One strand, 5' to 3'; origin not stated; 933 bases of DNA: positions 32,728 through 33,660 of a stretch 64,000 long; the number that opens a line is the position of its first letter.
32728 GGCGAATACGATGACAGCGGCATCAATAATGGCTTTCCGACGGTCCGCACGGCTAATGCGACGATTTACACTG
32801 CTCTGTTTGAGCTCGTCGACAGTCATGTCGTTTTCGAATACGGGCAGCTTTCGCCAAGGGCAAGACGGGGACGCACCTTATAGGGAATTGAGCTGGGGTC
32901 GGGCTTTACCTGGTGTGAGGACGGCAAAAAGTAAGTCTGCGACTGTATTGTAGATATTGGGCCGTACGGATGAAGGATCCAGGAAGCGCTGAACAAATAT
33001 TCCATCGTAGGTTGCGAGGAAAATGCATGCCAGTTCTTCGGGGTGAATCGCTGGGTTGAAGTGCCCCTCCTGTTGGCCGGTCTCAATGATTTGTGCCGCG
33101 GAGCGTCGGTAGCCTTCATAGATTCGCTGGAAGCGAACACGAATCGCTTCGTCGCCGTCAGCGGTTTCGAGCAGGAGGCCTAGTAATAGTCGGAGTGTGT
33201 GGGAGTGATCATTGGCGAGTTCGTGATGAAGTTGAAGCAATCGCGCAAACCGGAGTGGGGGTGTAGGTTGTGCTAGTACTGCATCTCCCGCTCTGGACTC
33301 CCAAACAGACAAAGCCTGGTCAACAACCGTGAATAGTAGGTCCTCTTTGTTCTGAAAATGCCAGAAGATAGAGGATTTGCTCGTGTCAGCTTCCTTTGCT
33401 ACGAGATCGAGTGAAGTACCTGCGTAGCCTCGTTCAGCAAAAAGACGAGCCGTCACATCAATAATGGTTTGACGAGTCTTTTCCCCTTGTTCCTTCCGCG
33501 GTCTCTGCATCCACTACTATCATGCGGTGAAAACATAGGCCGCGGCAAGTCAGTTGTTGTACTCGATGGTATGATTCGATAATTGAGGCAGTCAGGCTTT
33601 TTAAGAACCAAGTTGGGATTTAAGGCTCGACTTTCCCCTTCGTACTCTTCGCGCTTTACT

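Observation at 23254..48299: Second foldback family (B, about 180 bp, ends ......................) always adjacent to family A and twice fused to it through a shared CTAG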

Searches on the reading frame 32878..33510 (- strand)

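Call 92: search_protein_families(library=pfam, proteins=[window:32878-33510:-], max_evalue=0.00001)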
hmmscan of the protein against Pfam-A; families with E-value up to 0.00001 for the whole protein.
window:32878-33510:- (210 aa): 3 families
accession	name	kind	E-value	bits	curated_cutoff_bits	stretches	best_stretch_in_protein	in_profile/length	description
PF00440.29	TetR_N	-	1.5e-17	63.5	24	1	16-60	1-45/47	Bacterial regulatory proteins, tetR family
PF16925.10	TetR_C_13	-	1e-06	29.6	27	1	110-174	28-92/109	Tetracyclin repressor-like, C-terminal domain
PF13977.11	TetR_C_6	-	1.3e-06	29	27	1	116-185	32-100/115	BetI-type transcriptional repressor, C-terminal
